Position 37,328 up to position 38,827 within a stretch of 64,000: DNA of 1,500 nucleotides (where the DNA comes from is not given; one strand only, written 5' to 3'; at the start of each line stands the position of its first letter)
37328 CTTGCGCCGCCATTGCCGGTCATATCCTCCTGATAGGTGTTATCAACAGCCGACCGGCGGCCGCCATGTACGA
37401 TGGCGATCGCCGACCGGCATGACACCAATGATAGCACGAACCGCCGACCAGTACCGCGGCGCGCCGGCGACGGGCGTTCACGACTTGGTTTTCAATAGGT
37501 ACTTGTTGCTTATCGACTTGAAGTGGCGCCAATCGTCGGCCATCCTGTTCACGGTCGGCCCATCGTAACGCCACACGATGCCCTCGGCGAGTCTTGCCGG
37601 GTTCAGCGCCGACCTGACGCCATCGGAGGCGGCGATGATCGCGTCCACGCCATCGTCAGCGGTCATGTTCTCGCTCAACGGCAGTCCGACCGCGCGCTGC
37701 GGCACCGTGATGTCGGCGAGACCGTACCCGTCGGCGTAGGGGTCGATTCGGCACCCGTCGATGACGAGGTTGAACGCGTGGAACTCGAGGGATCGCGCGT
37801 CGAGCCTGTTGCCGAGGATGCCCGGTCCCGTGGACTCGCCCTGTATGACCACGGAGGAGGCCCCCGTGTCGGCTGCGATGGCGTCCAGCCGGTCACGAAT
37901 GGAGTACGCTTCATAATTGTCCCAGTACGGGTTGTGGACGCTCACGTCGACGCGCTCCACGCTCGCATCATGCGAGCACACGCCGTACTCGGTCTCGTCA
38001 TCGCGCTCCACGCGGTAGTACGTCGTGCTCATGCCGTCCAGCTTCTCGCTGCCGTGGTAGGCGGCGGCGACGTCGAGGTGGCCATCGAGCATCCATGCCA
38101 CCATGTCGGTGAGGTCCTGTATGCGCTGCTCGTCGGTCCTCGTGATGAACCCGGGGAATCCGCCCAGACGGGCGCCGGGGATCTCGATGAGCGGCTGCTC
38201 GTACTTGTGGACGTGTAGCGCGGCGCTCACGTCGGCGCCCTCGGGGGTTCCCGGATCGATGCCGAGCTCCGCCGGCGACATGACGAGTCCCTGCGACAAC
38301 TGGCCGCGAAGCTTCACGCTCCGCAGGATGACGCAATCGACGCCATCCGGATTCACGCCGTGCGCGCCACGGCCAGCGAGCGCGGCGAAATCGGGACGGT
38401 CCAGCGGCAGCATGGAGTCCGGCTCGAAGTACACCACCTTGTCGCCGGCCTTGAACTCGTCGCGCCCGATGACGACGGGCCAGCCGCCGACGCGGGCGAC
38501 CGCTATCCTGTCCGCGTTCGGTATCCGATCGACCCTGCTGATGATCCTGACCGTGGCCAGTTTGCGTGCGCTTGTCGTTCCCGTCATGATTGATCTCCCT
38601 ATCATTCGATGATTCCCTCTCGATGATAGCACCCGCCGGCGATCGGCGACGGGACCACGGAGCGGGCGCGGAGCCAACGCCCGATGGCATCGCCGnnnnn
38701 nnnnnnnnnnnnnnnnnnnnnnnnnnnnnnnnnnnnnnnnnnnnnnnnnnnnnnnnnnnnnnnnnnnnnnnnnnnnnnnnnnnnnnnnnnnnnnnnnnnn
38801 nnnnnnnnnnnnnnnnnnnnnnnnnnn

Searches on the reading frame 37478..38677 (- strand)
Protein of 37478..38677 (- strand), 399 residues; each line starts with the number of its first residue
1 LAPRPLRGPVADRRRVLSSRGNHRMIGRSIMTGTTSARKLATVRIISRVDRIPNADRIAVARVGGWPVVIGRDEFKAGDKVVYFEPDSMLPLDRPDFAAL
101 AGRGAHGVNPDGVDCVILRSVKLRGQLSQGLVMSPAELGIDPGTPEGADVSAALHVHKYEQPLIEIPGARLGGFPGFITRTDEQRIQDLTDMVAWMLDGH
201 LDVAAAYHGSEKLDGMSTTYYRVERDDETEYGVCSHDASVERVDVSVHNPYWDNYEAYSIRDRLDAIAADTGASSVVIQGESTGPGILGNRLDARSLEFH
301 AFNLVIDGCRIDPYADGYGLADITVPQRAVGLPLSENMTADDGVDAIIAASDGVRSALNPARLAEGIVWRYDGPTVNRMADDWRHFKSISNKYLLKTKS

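Call 8: search_protein_families(library=pfam, proteins=[window:37478-38677:-], max_evalue=0.01)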
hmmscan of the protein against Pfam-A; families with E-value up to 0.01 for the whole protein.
window:37478-38677:- (399 aa): 2 families
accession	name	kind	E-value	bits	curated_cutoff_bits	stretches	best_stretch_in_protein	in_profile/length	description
PF21189.3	PHA02142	-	3.4e-23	82.3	27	1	40-133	1-90/92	PHA02142 OB-fold domain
PF09414.15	RNA_ligase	-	1.4e-08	35.5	27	1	210-375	6-161/171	RNA ligase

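Call 47: search_dna_similar(query=window:37478-38677:-, collection=plasmids, mode=protein, max_evalue=0.00001, max_rows=12)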
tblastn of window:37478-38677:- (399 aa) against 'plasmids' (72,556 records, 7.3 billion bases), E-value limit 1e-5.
Records with a match: 23; places in all: 24; records where one place covers at least 80% of the query: 17.
Best place of each record, by identity: <60% 23.
By first word of the organism name: Bifidobacterium 5; Streptomyces 4; Curtobacterium 3; Arthrobacter 2; Cupriavidus 2; Paenarthrobacter 1; Glaciihabitans 1; Jeotgalibacillus 1; Pseudomonas 1; Paenibacillus 1; and 2 more.
By predicted mobility (MOB-suite, as given by PLSDB): non-mobilizable 22; mobilizable 1.
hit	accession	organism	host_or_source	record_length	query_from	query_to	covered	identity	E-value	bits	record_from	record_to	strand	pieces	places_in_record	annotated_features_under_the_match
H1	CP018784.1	Curtobacterium pusillum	Zea mays,cell culture,root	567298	19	396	95%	36.1%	9e-47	179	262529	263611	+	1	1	record has no annotation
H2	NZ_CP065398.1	Bifidobacterium longum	cell culture,feces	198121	13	397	96%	35.1%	5e-42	165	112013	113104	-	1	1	RNA ligase family protein | hypothetical protein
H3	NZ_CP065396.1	Bifidobacterium longum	cell culture,feces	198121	13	397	96%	35.1%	5e-42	165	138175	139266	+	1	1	RNA ligase family protein | hypothetical protein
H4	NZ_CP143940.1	Bifidobacterium longum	Homo sapiens,cell culture,human fecal ...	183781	13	397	96%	34.6%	1e-41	163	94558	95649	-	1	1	RNA ligase family protein | hypothetical protein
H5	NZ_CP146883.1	Bifidobacterium longum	-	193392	13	397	96%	34.4%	7e-40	158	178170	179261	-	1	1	RNA ligase family protein | hypothetical protein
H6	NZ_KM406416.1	Bifidobacterium breve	-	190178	13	397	96%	33.9%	2e-40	160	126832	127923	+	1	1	RNA ligase family protein | hypothetical protein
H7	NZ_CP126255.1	Curtobacterium sp. MCSS17_016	-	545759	29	396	92%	35.2%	1e-45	175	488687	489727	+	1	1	RNA ligase (ATP)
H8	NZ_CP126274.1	Curtobacterium sp. MCBD17_040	-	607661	21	396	94%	33.7%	1e-44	172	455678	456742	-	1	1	RNA ligase (ATP)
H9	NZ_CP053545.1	Paenarthrobacter sp. YJN-5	cell culture,soil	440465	29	396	92%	33.9%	1e-38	154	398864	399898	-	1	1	RNA ligase family protein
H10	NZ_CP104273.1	Arthrobacter sp. zg-Y1110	Marmot,single cell,intestinal contents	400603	17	396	95%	32.7%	8e-34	140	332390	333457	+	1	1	RNA ligase (ATP) | hypothetical protein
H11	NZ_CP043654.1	Glaciihabitans sp. INWT7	pure culture,soil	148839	34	396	91%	33.8%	4e-44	171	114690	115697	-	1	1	RNA ligase (ATP)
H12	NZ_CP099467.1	Arthrobacter caoxuetaonis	single cell,faeces,Qinghai,China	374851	38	396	90%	33.6%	3e-35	145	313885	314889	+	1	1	RNA ligase (ATP)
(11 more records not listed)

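Call 48: get_annotated_region(hit=H6, flank=14000)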
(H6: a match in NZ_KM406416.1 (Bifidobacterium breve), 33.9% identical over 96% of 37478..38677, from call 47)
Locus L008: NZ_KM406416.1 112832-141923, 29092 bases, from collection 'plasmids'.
description: Bifidobacterium breve strain JCM 7017 plasmid megaplasmid pMP7017, complete sequence
organism: Bifidobacterium breve (NCBI taxid 1685)
taxonomy: Bacteria; Actinomycetota; Actinomycetes; Bifidobacteriales; Bifidobacteriaceae; Bifidobacterium; Bifidobacterium breve
host: -; source: -; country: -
typing (MOB-suite, as given by PLSDB): non-mobilizable; replicon rep_cluster_329
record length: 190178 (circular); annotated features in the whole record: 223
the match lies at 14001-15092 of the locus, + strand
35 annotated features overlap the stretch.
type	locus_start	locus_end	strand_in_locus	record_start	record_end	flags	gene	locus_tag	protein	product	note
CDS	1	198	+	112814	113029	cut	secE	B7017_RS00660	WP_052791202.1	preprotein translocase subunit SecE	GO:0043952 - protein transport by the Sec complex [Evidence IEA]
CDS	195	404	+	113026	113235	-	-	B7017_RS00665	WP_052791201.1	hypothetical protein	-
CDS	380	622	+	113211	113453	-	secG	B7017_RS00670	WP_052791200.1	preprotein translocase subunit SecG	GO:0043952 - protein transport by the Sec complex [Evidence IEA]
CDS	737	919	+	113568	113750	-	-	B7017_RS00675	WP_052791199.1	hypothetical protein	-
CDS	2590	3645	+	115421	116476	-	-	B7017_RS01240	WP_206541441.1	type IIL restriction-modification enzyme MmeI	-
CDS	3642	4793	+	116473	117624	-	-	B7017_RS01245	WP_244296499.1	DNA methyltransferase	-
CDS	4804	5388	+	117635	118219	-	-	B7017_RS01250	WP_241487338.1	type IIL restriction-modification enzyme MmeI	-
CDS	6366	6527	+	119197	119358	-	-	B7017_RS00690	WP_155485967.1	hypothetical protein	-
CDS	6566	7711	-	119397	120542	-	-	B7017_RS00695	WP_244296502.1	replication protein RepA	-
CDS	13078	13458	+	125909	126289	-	-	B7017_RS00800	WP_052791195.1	hypothetical protein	-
CDS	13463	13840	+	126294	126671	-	-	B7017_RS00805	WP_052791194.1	hypothetical protein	-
CDS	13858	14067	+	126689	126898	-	-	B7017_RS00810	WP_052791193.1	hypothetical protein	-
CDS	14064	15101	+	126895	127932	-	-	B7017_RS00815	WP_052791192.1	RNA ligase family protein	-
CDS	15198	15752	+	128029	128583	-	-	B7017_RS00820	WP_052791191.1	2-C-methyl-D-erythritol 4-phosphate cytidylyltransferase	-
CDS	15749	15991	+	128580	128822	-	-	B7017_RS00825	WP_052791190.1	hypothetical protein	-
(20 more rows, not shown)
